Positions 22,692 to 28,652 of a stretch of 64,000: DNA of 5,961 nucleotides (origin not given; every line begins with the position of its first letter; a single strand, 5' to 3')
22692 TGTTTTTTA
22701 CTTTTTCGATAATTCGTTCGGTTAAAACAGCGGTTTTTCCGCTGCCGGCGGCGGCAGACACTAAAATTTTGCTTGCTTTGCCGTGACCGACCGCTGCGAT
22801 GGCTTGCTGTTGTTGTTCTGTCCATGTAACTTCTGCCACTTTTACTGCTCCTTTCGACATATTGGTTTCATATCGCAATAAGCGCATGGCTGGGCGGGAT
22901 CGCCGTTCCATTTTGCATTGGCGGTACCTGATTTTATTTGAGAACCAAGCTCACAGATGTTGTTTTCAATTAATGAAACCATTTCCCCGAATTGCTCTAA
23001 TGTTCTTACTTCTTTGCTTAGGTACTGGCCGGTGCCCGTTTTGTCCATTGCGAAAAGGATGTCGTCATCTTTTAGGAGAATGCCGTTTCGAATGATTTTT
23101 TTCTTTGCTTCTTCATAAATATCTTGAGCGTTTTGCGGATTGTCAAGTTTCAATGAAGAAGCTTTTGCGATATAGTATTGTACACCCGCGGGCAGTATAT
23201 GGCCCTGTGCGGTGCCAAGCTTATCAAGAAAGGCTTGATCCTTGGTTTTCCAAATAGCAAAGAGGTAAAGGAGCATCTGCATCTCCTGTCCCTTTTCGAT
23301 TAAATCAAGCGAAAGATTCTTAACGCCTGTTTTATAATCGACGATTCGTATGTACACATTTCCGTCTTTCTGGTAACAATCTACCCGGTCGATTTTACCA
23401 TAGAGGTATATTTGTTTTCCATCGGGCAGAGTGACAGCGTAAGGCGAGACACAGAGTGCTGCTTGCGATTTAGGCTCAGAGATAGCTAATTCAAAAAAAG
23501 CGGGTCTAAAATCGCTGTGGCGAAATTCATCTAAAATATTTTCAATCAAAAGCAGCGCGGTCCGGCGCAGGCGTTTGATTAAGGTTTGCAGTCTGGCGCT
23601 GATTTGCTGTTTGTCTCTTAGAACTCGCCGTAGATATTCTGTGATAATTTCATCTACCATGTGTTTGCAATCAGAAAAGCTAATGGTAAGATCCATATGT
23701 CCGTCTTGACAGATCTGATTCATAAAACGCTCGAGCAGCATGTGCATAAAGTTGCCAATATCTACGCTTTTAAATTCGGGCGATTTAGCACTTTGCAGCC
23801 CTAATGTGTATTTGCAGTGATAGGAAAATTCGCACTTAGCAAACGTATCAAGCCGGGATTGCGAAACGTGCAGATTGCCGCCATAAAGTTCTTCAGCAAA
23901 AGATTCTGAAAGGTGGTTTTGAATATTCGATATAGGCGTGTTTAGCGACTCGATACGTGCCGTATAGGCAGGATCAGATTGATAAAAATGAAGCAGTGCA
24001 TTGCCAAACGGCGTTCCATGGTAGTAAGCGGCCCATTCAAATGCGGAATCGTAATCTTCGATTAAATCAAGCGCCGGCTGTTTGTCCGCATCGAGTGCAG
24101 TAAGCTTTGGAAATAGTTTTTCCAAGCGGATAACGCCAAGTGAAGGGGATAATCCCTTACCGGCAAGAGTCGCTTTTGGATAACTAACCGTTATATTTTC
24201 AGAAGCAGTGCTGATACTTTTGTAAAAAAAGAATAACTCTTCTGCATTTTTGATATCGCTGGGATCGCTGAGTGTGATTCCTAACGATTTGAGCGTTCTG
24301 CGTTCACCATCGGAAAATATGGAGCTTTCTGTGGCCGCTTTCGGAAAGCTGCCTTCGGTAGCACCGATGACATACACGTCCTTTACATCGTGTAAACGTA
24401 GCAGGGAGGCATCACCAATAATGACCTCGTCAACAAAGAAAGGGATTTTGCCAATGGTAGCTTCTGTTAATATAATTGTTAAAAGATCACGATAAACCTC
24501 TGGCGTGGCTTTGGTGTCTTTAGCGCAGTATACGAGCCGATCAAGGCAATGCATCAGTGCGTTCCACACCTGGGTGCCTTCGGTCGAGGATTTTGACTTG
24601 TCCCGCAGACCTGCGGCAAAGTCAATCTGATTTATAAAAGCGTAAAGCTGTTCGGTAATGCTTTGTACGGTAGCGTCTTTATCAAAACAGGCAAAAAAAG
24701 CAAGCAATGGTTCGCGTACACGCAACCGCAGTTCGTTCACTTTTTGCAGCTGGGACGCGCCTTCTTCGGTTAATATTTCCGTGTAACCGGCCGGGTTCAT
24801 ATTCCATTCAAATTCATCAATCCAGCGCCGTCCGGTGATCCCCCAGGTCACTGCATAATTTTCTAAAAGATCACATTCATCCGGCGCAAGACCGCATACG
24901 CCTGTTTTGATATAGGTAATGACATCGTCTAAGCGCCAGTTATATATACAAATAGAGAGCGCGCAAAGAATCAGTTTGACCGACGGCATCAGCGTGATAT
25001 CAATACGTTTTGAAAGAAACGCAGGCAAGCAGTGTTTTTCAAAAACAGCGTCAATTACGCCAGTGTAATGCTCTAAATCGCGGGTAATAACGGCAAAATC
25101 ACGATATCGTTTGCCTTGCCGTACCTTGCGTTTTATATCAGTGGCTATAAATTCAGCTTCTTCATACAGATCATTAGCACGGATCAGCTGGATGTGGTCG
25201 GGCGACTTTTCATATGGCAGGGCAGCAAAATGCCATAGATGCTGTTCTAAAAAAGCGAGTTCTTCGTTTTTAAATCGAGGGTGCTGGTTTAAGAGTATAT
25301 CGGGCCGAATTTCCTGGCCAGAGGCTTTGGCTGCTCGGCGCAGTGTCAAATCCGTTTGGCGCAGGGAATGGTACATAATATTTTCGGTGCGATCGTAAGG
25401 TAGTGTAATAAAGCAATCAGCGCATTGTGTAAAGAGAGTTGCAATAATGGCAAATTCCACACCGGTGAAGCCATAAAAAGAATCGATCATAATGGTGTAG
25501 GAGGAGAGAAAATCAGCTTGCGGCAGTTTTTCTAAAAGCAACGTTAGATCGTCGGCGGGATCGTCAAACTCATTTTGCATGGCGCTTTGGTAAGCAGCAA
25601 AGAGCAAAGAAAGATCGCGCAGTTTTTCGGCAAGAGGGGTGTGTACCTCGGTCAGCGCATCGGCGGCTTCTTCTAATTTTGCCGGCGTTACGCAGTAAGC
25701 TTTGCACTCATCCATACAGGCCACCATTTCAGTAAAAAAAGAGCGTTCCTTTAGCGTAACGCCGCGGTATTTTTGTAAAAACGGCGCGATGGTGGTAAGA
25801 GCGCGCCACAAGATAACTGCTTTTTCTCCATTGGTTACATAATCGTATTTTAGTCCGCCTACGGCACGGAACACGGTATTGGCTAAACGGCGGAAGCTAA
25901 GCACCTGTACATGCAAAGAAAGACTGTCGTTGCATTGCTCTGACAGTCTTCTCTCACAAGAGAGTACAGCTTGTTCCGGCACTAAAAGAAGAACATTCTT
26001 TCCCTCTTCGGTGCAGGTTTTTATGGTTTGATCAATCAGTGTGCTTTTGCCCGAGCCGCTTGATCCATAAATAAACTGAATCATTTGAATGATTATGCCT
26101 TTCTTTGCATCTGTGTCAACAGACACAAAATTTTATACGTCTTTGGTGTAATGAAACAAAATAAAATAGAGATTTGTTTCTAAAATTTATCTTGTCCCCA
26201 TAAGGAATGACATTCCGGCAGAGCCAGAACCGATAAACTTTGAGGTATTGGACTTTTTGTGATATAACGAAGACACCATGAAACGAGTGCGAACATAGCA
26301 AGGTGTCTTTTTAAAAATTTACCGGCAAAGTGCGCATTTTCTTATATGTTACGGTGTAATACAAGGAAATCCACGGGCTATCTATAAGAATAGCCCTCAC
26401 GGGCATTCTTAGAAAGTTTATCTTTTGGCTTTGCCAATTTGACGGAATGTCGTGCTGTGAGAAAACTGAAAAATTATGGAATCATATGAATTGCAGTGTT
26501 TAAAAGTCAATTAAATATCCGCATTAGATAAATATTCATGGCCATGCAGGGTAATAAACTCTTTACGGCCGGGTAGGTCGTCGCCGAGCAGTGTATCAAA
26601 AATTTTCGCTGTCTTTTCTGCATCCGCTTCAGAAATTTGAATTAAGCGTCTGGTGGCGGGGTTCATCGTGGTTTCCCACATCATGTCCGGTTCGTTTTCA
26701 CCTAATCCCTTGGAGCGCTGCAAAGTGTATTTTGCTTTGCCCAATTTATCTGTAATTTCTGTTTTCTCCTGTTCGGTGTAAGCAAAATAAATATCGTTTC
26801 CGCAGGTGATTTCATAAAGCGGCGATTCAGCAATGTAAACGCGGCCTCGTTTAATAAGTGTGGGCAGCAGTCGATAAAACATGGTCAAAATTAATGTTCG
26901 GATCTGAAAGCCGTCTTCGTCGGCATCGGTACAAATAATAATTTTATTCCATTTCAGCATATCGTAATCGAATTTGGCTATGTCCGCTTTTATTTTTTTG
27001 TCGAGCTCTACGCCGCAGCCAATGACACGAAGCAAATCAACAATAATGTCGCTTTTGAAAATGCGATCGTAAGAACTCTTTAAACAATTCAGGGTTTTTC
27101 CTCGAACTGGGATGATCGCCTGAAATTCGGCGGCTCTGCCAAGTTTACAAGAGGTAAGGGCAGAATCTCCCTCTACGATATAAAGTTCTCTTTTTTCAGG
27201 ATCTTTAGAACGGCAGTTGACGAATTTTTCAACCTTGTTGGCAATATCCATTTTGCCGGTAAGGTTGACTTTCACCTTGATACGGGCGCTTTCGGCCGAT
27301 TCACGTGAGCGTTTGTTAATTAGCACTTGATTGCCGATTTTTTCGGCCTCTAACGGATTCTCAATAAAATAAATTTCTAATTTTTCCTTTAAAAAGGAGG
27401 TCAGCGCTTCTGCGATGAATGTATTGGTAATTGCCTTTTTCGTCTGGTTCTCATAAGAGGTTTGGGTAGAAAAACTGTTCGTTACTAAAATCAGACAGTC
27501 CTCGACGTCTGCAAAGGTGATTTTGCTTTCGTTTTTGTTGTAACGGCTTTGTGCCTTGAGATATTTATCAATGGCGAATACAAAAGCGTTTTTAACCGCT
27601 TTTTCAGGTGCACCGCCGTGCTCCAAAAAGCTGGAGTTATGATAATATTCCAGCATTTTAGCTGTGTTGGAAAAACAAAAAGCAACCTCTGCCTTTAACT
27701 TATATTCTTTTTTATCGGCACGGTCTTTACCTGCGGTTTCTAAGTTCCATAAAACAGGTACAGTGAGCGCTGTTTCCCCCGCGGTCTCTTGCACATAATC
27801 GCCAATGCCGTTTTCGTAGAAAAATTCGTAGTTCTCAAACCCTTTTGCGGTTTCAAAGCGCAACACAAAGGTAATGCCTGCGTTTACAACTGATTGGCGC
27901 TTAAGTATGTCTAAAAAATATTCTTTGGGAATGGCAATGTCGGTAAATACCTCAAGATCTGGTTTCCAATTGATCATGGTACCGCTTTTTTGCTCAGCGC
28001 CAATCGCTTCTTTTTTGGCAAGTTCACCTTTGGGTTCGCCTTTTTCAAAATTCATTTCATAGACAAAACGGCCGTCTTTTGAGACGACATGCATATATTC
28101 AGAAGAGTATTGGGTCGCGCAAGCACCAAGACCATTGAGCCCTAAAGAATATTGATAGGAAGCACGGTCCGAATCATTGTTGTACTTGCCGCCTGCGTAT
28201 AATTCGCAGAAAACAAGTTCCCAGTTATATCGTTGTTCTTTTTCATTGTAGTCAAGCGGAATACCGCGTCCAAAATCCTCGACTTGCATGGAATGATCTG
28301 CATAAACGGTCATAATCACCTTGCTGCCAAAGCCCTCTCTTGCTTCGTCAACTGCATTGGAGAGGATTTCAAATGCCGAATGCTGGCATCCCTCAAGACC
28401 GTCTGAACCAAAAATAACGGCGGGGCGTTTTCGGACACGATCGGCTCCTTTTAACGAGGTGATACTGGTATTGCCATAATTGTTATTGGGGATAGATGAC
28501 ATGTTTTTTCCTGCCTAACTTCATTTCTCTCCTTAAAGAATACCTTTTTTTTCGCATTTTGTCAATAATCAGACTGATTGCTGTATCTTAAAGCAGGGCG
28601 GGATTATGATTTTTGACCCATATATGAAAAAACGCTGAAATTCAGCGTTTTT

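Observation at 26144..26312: E2: orphan copy with its own -10 box and terminator, oriented against both flanking genes (candidate sRNA)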

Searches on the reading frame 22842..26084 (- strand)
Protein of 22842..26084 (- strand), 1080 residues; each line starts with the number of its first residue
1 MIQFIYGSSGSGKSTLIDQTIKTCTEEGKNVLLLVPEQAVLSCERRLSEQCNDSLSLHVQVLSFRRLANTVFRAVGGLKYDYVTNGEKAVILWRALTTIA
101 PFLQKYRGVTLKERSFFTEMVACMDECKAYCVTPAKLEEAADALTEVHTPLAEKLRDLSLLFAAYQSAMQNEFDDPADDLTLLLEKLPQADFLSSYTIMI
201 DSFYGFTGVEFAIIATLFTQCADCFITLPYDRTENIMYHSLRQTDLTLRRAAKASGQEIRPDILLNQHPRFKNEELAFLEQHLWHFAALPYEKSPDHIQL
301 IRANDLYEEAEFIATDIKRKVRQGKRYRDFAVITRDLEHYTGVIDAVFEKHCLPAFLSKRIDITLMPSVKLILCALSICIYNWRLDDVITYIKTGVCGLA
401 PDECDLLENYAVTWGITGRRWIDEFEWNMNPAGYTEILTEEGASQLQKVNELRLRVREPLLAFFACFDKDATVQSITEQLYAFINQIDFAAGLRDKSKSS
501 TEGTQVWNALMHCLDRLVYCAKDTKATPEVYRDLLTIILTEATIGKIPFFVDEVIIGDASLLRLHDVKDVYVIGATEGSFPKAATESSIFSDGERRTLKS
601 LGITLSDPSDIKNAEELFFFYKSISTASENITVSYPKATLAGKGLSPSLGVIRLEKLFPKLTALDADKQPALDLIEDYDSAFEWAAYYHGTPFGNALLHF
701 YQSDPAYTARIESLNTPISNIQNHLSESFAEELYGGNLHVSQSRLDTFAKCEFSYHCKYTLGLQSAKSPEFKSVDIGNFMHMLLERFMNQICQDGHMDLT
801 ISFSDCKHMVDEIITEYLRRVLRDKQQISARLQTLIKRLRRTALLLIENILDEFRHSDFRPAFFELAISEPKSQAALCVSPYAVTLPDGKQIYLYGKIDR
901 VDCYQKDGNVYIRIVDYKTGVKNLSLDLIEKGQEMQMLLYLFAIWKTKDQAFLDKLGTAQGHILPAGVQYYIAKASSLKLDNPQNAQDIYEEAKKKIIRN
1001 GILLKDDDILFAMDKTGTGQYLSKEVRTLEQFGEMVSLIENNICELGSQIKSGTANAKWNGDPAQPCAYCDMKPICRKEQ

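Call 20: search_protein_families(library=ncbifam, proteins=[window:22842-26084:-])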
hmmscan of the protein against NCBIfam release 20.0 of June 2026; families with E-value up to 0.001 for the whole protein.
window:22842-26084:- (1080 aa): 4 families
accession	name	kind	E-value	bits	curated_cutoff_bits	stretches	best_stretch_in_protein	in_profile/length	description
TIGR02773.1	addB_Gpos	equivalog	9.3e-188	626.3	903.7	1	2-1078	3-1128/1159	helicase-exonuclease AddAB subunit AddB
TIGR02774.1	rexB_recomb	equivalog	7.9e-53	180.2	718.35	2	19-600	17-591/1076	ATP-dependent nuclease subunit B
TIGR03623.1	TIGR03623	subfamily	1.4e-12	46.7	299.6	1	745-1078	605-876/876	probable DNA repair protein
NF004069.0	PRK05580.2-1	equivalog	0.00018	20.1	767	1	4-58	130-185/612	primosomal protein N'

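Call 22: find_homologous_proteins(query=window:22842-26084:-, max_evalue=1e-50)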
Query window:22842-26084:- (1080 aa): 464 proteins with E <= 1e-50 among 8000 candidates; the best 120 are listed.
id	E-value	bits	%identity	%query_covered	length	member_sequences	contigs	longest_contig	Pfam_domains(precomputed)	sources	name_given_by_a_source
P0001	0.0e+0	2480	100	100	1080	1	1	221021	PF21445.4,PF12705.14,PF13361.13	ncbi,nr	ncbi:MAG: hypothetical protein HFE77_04185 [Clostridiales bacterium]|nr:hypothetical protein [Clostr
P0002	0.0e+0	2160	86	100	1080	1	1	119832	PF21445.4,PF12705.14,PF13361.13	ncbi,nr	ncbi:MAG: hypothetical protein HFE78_05455 [Clostridiales bacterium]|nr:hypothetical protein [Clostr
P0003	0.0e+0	1497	68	89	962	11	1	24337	PF21445.4,PF12705.14,PF13361.13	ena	-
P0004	0.0e+0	1443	58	100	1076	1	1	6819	PF21445.4,PF12705.14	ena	-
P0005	0.0e+0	1232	52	100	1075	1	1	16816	PF21445.4,PF12705.14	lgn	-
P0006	0.0e+0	1232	52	100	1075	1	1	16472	PF21445.4,PF12705.14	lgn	-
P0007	0.0e+0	1199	51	100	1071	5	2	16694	PF21445.4,PF12705.14,PF13361.13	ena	-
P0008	0.0e+0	1183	49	100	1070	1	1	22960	PF21445.4,PF12705.14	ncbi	-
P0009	0.0e+0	1162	49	100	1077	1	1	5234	PF21445.4,PF12705.14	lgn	-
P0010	0.0e+0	1158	50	100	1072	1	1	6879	PF21445.4,PF12705.14,PF13361.13,PF01637.25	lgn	-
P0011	0.0e+0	1156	49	100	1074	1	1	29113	PF21445.4,PF12705.14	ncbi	-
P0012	0.0e+0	1136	48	100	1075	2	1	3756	PF21445.4,PF12705.14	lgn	-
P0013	0.0e+0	1134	48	100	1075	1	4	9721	PF21445.4,PF12705.14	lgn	-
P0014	0.0e+0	1127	48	100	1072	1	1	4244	PF21445.4,PF12705.14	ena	-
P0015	0.0e+0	1036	44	100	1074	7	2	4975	PF21445.4,PF12705.14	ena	-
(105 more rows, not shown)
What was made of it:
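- Checked: The addB start at 26084 is confirmed by a 100% identical, 1080-aa database protein (call 22).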

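Call 23: find_encoding_contigs(protein=P0002, flank=10000, max_places=2)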
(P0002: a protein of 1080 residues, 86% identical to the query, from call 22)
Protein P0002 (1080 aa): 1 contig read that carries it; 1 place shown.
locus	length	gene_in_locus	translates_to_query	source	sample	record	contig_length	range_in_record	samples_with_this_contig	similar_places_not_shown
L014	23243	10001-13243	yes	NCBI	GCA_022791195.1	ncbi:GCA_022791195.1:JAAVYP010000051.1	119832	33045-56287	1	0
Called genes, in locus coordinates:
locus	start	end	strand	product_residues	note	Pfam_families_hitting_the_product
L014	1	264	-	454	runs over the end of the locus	PF21799:MurD-like_N, PF08245:Mur_ligase_M, PF02875:Mur_ligase_C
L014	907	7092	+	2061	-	PF18998:Flg_new_2 (faint)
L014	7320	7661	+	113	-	PF06486:DUF1093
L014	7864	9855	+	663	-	PF00204:DNA_gyraseB, PF01751:Toprim, PF00986:DNA_gyraseB_C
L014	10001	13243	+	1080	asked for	PF21445:ADDB_N, PF13361:UvrD_C, PF12705:PDDEXK_1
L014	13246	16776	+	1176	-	PF00580:UvrD-helicase, PF01443:Viral_helicase1 (faint), PF13245:AAA_19 (weak), PF13361:UvrD_C, PF13538:UvrD_C_2 (faint), PF12705:PDDEXK_1 (weak)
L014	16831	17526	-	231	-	PF26351:DUF8091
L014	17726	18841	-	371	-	PF01636:APH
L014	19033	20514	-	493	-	PF01551:Peptidase_M23, PF02368:Big_2, PF00395:SLH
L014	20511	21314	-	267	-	-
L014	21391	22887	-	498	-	-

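Call 24: find_encoding_contigs(protein=P0003, flank=10000, max_places=2)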
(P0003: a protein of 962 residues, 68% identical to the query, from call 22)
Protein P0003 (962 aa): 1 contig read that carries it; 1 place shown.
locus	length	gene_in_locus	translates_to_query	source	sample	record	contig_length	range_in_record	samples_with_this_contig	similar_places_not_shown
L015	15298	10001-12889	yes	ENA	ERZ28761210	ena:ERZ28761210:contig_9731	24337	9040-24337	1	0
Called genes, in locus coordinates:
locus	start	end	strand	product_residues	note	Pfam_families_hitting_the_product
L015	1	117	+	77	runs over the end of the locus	PF08323:Glyco_transf_5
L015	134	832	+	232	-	PF08323:Glyco_transf_5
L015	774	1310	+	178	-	PF00534:Glycos_transf_1, PF13692:Glyco_trans_1_4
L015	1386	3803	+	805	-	PF00343:Phosphorylase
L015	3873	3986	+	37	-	-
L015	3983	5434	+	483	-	PF00128:Alpha-amylase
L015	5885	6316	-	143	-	PF04138:GtrA_DPMS_TM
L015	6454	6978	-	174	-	-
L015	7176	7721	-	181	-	PF13302:Acetyltransf_3, PF00583:Acetyltransf_1 (weak)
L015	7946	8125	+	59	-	-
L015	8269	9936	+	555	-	PF00204:DNA_gyraseB, PF01751:Toprim, PF00986:DNA_gyraseB_C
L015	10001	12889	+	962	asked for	PF21445:ADDB_N, PF13361:UvrD_C (weak), PF12705:PDDEXK_1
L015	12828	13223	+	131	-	-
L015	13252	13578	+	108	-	PF00270:DEAD (weak), PF00580:UvrD-helicase, PF13245:AAA_19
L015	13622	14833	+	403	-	PF00580:UvrD-helicase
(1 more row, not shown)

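Call 25: find_encoding_contigs(protein=P0004, flank=5000, max_places=2)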
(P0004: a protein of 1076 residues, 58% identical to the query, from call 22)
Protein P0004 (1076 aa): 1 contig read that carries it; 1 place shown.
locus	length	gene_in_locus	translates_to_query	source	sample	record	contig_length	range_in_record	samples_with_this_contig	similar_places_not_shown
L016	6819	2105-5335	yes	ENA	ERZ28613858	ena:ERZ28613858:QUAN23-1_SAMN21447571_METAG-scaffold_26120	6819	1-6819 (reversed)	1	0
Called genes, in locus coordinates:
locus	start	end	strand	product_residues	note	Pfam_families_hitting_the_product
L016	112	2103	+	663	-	PF00204:DNA_gyraseB, PF01751:Toprim, PF00986:DNA_gyraseB_C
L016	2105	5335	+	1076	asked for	PF21445:ADDB_N, PF12705:PDDEXK_1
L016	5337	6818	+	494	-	?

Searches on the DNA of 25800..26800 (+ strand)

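Call 6: search_rna_families(source=window, start=25800, end=26800, threshold=evalue, max_evalue=10, show_alignments=3)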
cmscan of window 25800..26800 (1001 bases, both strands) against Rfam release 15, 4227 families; matches with E-value up to 10: 4.
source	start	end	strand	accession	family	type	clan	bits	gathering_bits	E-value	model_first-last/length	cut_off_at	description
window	26118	26270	+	RF04358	Plastid-ndhA-ndhB-3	Intron;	CL00155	25.6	90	1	1-171/171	no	Plastid-ndhA-ndhB-3 group II-D5 intron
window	26101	26193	+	RF01858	RsaF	Gene; sRNA;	-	17.6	60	1.9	1-119/119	no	RNA Staph. aureus F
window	26062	26099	-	RF01379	CRISPR-DR66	Gene; CRISPR;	CL00014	17.6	45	4.9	1-37/37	no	CRISPR RNA direct repeat element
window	26249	26322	-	RF02050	STnc470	Gene; sRNA;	-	15.9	80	0.2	1-226/226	no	Salmonella enterica sRNA STnc470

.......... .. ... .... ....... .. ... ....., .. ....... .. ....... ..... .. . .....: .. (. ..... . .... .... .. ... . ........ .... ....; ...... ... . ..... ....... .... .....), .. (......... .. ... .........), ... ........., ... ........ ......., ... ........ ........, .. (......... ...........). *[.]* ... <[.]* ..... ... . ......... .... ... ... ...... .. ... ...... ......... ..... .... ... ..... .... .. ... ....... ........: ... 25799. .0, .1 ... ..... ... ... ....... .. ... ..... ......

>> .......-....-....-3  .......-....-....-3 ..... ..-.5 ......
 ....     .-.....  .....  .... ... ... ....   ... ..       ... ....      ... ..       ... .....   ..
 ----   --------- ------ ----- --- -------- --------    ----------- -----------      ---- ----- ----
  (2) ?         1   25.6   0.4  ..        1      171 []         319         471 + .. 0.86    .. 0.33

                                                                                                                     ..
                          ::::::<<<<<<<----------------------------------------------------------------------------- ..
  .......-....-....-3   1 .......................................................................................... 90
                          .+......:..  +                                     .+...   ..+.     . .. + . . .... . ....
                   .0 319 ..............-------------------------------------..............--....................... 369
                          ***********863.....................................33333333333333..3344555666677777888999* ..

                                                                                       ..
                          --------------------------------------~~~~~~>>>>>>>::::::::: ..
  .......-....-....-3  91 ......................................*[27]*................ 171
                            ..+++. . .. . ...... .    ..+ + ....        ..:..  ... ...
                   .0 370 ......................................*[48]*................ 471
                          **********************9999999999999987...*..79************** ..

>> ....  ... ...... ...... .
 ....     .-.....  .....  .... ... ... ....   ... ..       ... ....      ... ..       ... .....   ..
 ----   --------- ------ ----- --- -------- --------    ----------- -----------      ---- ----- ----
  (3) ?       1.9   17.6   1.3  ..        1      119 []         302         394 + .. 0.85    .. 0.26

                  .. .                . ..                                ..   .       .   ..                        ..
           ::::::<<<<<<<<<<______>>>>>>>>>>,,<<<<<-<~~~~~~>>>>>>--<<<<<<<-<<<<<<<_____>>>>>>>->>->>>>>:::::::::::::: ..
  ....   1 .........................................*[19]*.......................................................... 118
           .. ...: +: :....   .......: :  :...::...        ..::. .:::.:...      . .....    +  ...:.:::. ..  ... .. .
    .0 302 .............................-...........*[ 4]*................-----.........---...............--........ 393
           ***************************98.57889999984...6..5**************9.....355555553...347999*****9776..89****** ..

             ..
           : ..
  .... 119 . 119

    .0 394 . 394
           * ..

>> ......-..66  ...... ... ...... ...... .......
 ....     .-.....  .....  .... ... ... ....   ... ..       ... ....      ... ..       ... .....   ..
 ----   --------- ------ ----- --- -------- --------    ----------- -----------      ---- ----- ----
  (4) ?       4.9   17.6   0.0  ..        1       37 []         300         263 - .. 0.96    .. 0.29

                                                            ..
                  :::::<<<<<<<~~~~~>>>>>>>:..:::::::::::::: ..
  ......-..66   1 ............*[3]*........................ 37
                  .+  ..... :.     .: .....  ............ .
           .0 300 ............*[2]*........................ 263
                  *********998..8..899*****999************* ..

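Call 42: search_dna_similar(query=window:26130-26330:+, collection=plasmids, mode=distant, max_evalue=1, max_rows=10)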
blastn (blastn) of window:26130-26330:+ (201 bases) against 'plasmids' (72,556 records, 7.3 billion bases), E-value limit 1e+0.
Records with a match: 3; places in all: 3; records where one place covers at least 80% of the query: 0.
Best place of each record, by identity: 90-95% 2; 60-80% 1.
By first word of the organism name: Neisseria 2; Cetobacterium 1.
By predicted mobility (MOB-suite, as given by PLSDB): non-mobilizable 3.
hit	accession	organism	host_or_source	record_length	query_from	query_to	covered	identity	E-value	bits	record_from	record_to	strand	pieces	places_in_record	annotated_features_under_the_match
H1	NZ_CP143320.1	Cetobacterium somerae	intestine of Yellow Catfish,pure culture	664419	25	79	27%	76.3%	6e-1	42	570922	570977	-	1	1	hypothetical protein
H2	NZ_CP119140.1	Neisseria gonorrhoeae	Homo sapiens,whole organism,blood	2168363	27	57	15%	90.3%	2e-1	44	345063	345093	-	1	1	none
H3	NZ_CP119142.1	Neisseria gonorrhoeae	Homo sapiens,whole organism,synovial ...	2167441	27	57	15%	90.3%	2e-1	44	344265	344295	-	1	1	none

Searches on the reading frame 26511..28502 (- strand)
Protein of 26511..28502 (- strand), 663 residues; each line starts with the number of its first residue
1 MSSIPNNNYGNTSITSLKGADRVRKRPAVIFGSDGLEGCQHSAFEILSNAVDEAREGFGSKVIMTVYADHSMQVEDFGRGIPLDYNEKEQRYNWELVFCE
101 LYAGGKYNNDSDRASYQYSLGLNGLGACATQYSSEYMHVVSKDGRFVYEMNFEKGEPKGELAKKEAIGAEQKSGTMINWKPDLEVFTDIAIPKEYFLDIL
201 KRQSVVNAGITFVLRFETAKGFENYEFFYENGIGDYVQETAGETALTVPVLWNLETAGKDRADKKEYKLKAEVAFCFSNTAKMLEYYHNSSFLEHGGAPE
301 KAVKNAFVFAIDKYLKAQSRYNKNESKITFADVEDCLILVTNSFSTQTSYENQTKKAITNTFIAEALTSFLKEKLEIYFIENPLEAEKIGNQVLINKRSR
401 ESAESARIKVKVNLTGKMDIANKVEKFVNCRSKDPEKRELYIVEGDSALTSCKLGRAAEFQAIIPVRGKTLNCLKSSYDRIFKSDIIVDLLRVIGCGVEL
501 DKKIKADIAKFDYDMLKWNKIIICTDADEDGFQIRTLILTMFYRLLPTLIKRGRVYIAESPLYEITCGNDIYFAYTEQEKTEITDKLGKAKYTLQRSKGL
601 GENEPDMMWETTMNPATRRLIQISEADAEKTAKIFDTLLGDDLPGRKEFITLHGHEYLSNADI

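Call 17: find_encoding_contigs(protein=window:26511-28502:-, flank=3000, max_places=6)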
Protein window:26511-28502:- (663 aa): no gene with exactly this product is on record in the collection.

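Call 20: search_protein_families(library=ncbifam, proteins=[window:26511-28502:-])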
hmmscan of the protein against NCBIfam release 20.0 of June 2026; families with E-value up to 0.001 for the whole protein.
window:26511-28502:- (663 aa): 5 families
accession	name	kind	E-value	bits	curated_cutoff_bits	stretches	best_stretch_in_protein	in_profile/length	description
NF004189.0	PRK05644.1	subfamily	6.6e-145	483.9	740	1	6-656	7-635/641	DNA gyrase subunit B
TIGR01059.1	gyrB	equivalog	4.4e-140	468.1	882.4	1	9-655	1-631/639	DNA topoisomerase (ATP-hydrolyzing) subunit B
NF011501.0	PRK14939.1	subfamily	1.8e-137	460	796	2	5-579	6-555/803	DNA gyrase subunit B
TIGR01058.1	parE_Gpos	equivalog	4.5e-118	395.3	899.95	1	7-650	3-623/637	DNA topoisomerase IV subunit B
TIGR01055.1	parE_Gneg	equivalog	3.1e-109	366.1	723.35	1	7-651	2-619/625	DNA topoisomerase IV subunit B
